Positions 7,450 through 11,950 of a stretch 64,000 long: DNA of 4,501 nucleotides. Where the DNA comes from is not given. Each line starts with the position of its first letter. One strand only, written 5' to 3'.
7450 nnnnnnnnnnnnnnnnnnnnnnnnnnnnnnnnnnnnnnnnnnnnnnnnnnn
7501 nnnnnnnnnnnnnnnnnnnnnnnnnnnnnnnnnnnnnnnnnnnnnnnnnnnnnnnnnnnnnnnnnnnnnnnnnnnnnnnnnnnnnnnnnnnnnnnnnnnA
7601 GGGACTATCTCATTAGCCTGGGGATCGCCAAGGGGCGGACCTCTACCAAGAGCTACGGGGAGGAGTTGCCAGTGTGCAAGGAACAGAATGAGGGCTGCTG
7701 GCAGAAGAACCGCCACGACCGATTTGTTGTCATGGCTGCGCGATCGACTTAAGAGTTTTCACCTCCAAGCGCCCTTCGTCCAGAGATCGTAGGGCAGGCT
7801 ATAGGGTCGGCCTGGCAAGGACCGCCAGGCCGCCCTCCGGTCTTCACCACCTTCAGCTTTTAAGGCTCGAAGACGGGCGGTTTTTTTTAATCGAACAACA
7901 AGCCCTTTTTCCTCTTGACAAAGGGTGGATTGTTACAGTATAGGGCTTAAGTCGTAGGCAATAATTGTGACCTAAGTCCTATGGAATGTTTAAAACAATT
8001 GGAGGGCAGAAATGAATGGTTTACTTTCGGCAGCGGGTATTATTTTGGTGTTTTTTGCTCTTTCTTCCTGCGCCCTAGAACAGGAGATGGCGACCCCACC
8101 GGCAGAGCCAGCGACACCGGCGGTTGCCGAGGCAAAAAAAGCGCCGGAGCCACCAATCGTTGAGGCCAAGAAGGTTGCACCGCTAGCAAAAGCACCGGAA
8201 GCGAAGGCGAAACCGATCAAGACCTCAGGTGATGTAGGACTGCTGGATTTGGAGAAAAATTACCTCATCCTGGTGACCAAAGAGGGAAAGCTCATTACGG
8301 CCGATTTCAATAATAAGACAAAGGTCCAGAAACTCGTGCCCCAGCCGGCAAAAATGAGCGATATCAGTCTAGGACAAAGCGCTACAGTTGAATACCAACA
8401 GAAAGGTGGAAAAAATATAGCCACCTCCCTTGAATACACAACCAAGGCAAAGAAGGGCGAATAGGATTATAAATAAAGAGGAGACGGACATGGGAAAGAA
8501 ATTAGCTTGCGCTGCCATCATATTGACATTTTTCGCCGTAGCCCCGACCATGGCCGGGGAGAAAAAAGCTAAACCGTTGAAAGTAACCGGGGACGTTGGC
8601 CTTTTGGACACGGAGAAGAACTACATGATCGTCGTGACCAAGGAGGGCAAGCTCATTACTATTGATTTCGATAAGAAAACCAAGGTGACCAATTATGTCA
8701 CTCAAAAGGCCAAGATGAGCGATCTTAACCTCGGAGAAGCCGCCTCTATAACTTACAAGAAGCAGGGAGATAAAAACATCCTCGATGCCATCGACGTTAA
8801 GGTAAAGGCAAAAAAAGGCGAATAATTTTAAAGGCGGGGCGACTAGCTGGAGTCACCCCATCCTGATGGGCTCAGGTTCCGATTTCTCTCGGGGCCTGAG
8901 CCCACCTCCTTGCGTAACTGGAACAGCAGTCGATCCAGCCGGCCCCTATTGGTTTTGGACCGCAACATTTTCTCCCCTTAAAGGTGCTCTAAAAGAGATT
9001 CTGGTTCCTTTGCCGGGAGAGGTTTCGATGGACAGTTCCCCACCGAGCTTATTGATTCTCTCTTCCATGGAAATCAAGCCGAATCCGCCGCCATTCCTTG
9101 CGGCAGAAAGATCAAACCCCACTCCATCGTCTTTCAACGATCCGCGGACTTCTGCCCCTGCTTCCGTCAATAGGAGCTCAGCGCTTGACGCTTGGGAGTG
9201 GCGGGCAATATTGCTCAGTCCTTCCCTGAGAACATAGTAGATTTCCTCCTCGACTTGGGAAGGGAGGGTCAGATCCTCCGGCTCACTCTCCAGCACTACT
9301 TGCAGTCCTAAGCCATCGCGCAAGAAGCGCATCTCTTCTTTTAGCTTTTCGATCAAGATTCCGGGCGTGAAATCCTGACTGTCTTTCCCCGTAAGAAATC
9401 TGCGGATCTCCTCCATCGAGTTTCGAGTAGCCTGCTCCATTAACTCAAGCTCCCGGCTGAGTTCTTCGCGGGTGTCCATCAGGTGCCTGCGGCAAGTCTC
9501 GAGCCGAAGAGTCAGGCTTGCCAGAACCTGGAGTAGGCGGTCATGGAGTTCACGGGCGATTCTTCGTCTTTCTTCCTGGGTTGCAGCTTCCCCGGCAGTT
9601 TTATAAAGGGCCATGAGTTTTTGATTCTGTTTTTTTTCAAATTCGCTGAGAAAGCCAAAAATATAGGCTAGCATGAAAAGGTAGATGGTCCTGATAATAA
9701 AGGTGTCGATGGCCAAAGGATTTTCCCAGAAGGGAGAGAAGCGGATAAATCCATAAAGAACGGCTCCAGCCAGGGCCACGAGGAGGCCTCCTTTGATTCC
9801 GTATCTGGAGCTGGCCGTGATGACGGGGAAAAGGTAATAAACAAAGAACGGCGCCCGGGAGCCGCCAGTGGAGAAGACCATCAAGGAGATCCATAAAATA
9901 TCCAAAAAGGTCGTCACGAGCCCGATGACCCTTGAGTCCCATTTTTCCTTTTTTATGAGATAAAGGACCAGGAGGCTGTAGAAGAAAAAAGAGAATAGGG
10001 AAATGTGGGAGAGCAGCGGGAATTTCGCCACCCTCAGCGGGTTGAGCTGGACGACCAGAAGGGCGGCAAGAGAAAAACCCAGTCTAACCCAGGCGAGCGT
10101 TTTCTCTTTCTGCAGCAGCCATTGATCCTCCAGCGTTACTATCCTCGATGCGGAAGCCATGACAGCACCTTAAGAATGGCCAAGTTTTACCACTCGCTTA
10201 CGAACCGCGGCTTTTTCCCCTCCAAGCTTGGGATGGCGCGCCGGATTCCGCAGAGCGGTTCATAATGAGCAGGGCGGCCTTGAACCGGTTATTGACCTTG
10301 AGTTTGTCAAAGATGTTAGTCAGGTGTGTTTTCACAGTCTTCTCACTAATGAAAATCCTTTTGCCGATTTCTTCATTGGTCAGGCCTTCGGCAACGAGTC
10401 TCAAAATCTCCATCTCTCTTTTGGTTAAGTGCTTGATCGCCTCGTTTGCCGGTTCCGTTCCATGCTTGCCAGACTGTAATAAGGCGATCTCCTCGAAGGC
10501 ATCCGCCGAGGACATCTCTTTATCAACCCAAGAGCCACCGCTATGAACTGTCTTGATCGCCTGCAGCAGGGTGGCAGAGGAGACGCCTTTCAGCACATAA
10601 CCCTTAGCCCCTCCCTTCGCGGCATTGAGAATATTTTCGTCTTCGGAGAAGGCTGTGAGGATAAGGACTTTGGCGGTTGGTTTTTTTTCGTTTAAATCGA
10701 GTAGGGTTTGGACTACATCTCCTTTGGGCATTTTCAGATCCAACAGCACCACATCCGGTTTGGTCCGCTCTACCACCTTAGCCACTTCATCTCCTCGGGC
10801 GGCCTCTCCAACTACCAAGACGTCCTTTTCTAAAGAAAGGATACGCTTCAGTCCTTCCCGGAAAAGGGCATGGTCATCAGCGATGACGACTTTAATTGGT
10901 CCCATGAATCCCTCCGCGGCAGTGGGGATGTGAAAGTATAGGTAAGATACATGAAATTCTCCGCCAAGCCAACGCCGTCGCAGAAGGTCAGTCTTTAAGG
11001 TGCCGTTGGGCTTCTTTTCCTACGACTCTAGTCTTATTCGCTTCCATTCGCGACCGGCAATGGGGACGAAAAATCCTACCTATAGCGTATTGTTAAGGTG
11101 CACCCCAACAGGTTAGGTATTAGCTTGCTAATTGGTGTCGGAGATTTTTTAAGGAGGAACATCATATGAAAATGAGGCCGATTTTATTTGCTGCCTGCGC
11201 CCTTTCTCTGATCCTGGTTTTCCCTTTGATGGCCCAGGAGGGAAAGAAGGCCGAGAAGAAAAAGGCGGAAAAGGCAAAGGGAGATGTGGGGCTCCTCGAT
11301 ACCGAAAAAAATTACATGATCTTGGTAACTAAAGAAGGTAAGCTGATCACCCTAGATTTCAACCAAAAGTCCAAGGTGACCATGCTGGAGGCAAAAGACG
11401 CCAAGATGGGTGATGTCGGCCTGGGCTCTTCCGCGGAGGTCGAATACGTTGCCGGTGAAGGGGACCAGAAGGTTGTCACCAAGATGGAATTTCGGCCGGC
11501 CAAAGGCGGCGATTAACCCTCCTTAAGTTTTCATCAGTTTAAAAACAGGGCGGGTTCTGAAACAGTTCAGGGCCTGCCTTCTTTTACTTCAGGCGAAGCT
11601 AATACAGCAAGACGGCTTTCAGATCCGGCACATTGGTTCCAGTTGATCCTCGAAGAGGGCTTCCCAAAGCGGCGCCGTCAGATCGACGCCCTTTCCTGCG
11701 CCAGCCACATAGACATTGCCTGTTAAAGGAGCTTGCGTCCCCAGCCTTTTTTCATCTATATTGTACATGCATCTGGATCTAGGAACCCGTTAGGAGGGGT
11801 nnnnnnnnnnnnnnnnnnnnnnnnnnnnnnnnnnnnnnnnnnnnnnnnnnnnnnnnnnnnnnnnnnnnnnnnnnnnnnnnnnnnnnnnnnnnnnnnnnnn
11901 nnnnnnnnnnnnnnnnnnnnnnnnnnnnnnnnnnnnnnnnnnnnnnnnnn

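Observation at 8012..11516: Intramembrane-sensing two-component system bracketed by three paralogous small secreted proteins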

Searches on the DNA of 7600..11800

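Call 67: search_rna_families(source=window, start=7600, end=11800, threshold=evalue, max_evalue=1)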
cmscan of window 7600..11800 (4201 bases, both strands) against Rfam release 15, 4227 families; matches with E-value up to 1: 0.
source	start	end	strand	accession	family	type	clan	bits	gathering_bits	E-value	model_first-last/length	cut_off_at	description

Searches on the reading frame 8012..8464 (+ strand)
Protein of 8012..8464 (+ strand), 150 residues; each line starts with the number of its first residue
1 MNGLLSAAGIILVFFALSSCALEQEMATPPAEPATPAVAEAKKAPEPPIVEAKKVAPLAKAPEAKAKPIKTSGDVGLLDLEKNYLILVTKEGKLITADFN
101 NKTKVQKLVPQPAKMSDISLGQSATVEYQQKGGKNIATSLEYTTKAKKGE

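Call 3: search_protein_families(library=pfam, proteins=[window:8012-8464:+], max_evalue=1)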
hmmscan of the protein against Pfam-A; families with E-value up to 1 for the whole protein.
window:8012-8464:+ (150 aa): 0 families

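Call 5: search_protein_families(library=ncbifam, proteins=[window:8012-8464:+], max_evalue=1)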
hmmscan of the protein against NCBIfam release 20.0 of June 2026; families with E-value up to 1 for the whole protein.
window:8012-8464:+ (150 aa): 2 families
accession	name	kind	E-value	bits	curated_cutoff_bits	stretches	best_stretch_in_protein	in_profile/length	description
NF041057.1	Rcas_1661_fam_Se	equivalog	0.026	14.1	190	1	10-68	2-60/247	Rcas_1661 family thioredoxin-like (seleno)lipoprotein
NF047631.1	SodCMycob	equivalog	0.25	10.9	230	1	6-54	12-58/236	superoxide dismutase[Cu-Zn]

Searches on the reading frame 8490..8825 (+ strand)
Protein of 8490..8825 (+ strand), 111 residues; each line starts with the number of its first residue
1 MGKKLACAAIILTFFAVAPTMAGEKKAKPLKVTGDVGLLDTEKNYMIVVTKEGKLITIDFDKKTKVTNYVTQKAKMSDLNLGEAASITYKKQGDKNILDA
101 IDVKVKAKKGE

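Call 3: search_protein_families(library=pfam, proteins=[window:8490-8825:+], max_evalue=1)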
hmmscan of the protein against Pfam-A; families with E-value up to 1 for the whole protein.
window:8490-8825:+ (111 aa): 2 families
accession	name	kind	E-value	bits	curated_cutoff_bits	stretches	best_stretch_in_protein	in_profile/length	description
PF00900.26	Ribosomal_S4e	-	0.029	14.6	25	1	41-108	1-73/75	Ribosomal family S4e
PF12791.13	RsgI_N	-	0.083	13.2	25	1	39-58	7-26/40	Anti-sigma factor N-terminus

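Call 5: search_protein_families(library=ncbifam, proteins=[window:8490-8825:+], max_evalue=1)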
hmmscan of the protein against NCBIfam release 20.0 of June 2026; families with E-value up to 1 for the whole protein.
window:8490-8825:+ (111 aa): 0 families

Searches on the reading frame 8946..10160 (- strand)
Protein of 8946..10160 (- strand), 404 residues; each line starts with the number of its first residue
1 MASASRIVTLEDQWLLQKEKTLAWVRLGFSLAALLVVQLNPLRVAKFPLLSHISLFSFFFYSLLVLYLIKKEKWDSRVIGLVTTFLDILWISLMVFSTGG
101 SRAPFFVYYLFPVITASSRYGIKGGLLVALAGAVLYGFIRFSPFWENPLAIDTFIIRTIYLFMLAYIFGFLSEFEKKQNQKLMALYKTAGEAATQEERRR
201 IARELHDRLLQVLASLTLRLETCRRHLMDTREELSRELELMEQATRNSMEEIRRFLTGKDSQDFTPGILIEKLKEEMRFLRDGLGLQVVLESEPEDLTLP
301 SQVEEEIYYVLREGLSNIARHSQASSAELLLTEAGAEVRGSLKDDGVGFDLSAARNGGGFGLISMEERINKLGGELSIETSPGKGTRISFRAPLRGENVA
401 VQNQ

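Call 3: search_protein_families(library=pfam, proteins=[window:8946-10160:-], max_evalue=1)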
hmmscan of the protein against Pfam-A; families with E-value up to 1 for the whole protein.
window:8946-10160:- (404 aa): 7 families
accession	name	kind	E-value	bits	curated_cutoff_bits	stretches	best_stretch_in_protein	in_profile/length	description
PF07730.19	HisKA_3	-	2.5e-13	50.8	24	1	197-257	1-61/68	Histidine kinase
PF02518.31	HATPase_c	-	1.6e-10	41.8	26.4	1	304-395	3-110/111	Histidine kinase-, DNA gyrase B-, and HSP90-like ATPase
PF13493.11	DUF4118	-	3.5e-05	23.9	28.4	1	88-181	11-103/107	Domain of unknown function (DUF4118)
PF25323.1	6TM_PilS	-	4.8e-05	23.6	27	1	25-181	20-184/189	PilS-like transmembrane domain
PF13581.12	HATPase_c_2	-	0.0075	16.7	27.4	1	289-367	14-107/127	Histidine kinase-like ATPase domain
PF11538.13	Snurportin1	-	0.13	12.8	22.1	1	184-200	5-21/40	Snurportin1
PF14022.11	DUF4238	-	0.41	10.5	27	1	171-256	65-142/281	Protein of unknown function (DUF4238)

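Call 5: search_protein_families(library=ncbifam, proteins=[window:8946-10160:-], max_evalue=1)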
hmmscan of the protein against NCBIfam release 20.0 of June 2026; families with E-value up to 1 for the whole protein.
window:8946-10160:- (404 aa): 20 families
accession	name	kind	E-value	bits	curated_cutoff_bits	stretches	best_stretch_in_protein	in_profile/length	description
NF047322.1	HK_morpho_MacS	equivalog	5.1e-28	98.3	300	1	86-393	81-367/367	MacS family sensor histidine kinase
NF052531.1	Strep_LiaS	equivalog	1e-26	94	450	1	188-394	123-327/328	envelope stress sensor histidine kinase LiaS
NF008649.0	PRK11644.1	equivalog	6.8e-26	91.1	408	1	32-393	136-495/499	signal transduction histidine-protein kinase/phosphatase UhpB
NF052443.1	SensHisKinMctS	equivalog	1.1e-25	89.9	700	1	181-394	235-448/457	two-component system sensor histidine kinase MctS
NF008184.0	PRK10935.1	equivalog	1e-23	83.8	553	1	195-392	361-557/565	nitrate/nitrite two-component system sensor histidine kinase NarQ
NF047786.1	his_kin_MadS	equivalog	4.8e-23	81.9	500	1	185-393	218-434/434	MadS family sensor histidine kinase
NF007896.0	PRK10600.1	equivalog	8.6e-18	64.3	578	1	195-389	388-580/598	nitrate/nitrite two-component system sensor histidine kinase NarX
NF033792.0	ActS_PrrB_HisK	equivalog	0.00018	20.5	350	1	31-350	25-354/423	ActS/PrrB/RegB family redox-sensitive histidine kinase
NF045988.1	HisKinRegBRhodob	equivalog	0.003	15.9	570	1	81-157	84-158/462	sensor histidine kinase RegB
NF008298.1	PRK11086.1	subfamily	0.014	13.9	520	1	352-396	483-527/529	DcuS/MalK family sensor histidine kinase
NF010411.0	PRK13837.1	equivalog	0.024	12.6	647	1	356-396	637-677/828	two-component system VirA-like sensor kinase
NF008543.0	PRK11466.1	equivalog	0.025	12.4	982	1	351-402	619-670/914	TMAO reductase system sensor histidine kinase/response regulator TorS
NF011874.0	PRK15347.1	equivalog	0.027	12.5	852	1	354-396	574-616/921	two component system sensor kinase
NF008318.0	PRK11107.1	equivalog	0.058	11.4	890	1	356-401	480-525/920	two-component sensor histidine kinase BarA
NF040691.1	MtrAB_MtrB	equivalog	0.059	12.4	450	1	271-350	353-431/507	MtrAB system histidine kinase MtrB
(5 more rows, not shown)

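Call 38: search_solved_structures(query=window:8946-10157:-, max_evalue=0.00001)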
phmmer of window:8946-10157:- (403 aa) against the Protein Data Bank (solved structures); distinct sequences matched with E-value up to 0.00001: 8.
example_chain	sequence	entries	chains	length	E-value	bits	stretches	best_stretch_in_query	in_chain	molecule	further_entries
7ssj_A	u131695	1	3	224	2.6e-18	69.5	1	177-391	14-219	Sensor histidine kinase DesK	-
3gig_A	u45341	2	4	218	4.1e-18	68.9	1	178-391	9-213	Sensor histidine kinase desK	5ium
3ehf_A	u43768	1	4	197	8.5e-18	67.8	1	194-392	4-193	Sensor kinase (YocF protein)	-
3gie_A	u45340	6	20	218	7.3e-17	64.7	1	178-391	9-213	Sensor histidine kinase desK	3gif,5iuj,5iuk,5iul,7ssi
3ehh_A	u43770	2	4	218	4.2e-16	62.2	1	178-391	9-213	Sensor kinase (YocF protein)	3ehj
4gt8_A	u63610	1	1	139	2.7e-10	43.1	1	281-397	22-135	Sensor protein vraS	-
3zxq_A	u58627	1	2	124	1.2e-07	34.4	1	307-394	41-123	HYPOXIA SENSOR HISTIDINE KINASE RESPONSE REGULATOR DOST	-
3ehg_A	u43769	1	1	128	2.4e-06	30.1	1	287-392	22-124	Sensor kinase (YocF protein)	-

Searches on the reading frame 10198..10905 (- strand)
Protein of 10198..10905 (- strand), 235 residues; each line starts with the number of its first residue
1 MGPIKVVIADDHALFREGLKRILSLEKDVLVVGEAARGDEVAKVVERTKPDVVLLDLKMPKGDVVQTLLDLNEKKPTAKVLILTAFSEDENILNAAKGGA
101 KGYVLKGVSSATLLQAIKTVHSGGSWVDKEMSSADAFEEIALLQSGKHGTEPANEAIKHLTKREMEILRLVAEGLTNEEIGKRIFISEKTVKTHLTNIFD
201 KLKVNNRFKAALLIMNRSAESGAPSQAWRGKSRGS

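Call 3: search_protein_families(library=pfam, proteins=[window:10198-10905:-], max_evalue=1)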
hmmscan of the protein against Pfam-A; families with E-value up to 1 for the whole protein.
window:10198-10905:- (235 aa): 11 families
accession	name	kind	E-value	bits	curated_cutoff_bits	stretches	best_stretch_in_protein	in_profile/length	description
PF00072.30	Response_reg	-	6.4e-24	84.7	30.2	1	6-118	1-111/111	Response regulator receiver domain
PF00196.25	GerE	-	5.7e-22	77.5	23.5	1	159-212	2-55/57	Bacterial regulatory proteins, luxR family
PF08281.18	Sigma70_r4_2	-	2.4e-07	30.7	25.7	1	155-197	6-49/54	Sigma-70, region 4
PF04545.22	Sigma70_r4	-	2.5e-07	30.5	24.1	1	156-203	1-49/50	Sigma-70, region 4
PF13384.12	HTH_23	-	0.00022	21.4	24.6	1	162-192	5-35/50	Homeodomain-like domain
PF07638.17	Sigma70_ECF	-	0.001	19.5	21.1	1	123-203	100-180/185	ECF sigma factor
PF13412.12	HTH_24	-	0.0069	16.4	21.9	1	162-195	3-38/48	Winged helix-turn-helix DNA-binding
PF14493.12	HTH_40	-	0.019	15.7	27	1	167-201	5-39/89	Helix-turn-helix domain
PF24657.1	DUF7646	-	0.096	13.1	27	1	172-205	28-61/85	Domain of unknown function (DUF7646)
PF13936.12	HTH_38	-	0.14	12.3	27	1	158-195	3-41/44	Helix-turn-helix domain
PF04967.18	HTH_10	-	0.33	11.2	23.1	0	176-202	25-51/53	HTH DNA binding domain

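Call 5: search_protein_families(library=ncbifam, proteins=[window:10198-10905:-], max_evalue=1)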
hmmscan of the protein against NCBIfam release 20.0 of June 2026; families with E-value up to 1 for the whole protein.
window:10198-10905:- (235 aa): 120 families (the best 25 are shown)
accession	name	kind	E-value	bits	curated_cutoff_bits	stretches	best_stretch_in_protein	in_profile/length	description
NF047785.1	respo_reg_MadR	equivalog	8.8e-52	175.5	300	1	4-211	1-200/209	MadR family response regulator transcription factor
NF007935.0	PRK10651.1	equivalog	1.1e-45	155.5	250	1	3-217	6-213/216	two-component system response regulator NarL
NF011896.0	PRK15369.1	equivalog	7e-40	136.9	242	1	4-206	4-196/211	two component system response regulator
NF052445.1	RespRegMctR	equivalog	4e-39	134.2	300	1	3-206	1-191/205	two-component system response regulator MctR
NF007708.0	PRK10403.1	equivalog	1.1e-35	123.1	343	1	3-217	6-211/215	nitrate/nitrite response regulator protein NarP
NF007018.1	PRK09483.1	equivalog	4e-32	111.6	280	1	4-208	2-197/217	UvrY/SirA/GacA family response regulator transcription factor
NF041830.1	RR_TF_ErdR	exception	6.6e-30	104.4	390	1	5-215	3-206/213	response regulator transcription factor ErdR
NF007403.0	PRK09935.1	equivalog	5.6e-23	81.6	271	1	1-205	1-195/210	fimbria biosynthesis transcriptional regulator FimZ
NF007419.0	PRK09958.1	equivalog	1.5e-21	77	251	1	6-205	3-189/204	acid-sensing system DNA-binding response regulator EvgA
NF007685.0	PRK10360.1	equivalog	2.9e-21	76.2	258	1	4-211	2-189/196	response regulator transcription factor UhpA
NF007505.1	PRK10100.1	equivalog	1.7e-19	70.4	250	1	44-211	34-196/204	biofilm master transcriptional regulator CsgD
TIGR02875.1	spore_0_A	equivalog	4.3e-19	68.8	200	1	3-125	2-126/262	sporulation transcription factor Spo0A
NF041367.1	CheY_Halo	equivalog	4.4e-19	68.9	200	1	6-120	1-113/114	chemotaxis protein CheY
NF001965.0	PRK00742.1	subfamily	4.4e-17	62.3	293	1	3-109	3-110/357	chemotaxis-specific protein-glutamate methyltransferase CheB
NF008677.0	PRK11697.1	equivalog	4.4e-17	62.2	246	1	4-127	2-122/238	two-component system response regulator BtsR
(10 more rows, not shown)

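Call 37: search_solved_structures(query=window:10198-10902:-, max_evalue=1e-10)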
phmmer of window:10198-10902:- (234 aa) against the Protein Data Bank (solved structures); distinct sequences matched with E-value up to 1e-10: 37.
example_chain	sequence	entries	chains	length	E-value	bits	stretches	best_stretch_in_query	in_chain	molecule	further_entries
1a04_A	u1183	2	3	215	7e-36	127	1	2-213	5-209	NITRATE/NITRITE RESPONSE REGULATOR PROTEIN NARL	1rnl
3c3w_A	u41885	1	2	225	6.7e-35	123.8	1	3-213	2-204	TWO COMPONENT TRANSCRIPTIONAL REGULATORY PROTEIN DEVR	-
5hev_A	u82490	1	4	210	2e-34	122.2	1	3-213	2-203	Response regulator protein VraR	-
7ve6_A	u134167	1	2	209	4.1e-33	118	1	3-212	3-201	Response regulator protein VraR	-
4gvp_A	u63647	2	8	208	4.2e-33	117.9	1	3-212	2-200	Response regulator protein vraR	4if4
4yn8_A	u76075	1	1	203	1.2e-25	93.6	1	1-209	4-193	Response regulator ChrA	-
4zmr_A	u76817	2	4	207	4e-25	91.9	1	3-212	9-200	Response regulator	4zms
4hye_A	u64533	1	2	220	5.9e-25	91.3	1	3-212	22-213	Response regulator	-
4ldz_A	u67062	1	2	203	8.9e-24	87.5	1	3-210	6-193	Transcriptional regulatory protein DesR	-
6ekg_Y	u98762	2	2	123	2.9e-19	72.7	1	3-115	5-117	Chemotaxis protein CheY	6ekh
7od9_B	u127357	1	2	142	4.3e-19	72.2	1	3-115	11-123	Response regulator receiver protein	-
9xzo_A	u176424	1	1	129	6.1e-18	68.4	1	4-119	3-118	De novo protein M1X0B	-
5f64_A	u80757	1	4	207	7.1e-18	68.2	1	4-204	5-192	Positive transcription regulator EvgA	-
8zwn_A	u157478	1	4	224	1.1e-17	67.6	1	5-204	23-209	DNA-binding transcriptional activator EvgA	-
6er7_A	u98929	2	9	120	2.5e-17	66.4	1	4-119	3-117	120aa long hypothetical chemotaxis protein (CheY)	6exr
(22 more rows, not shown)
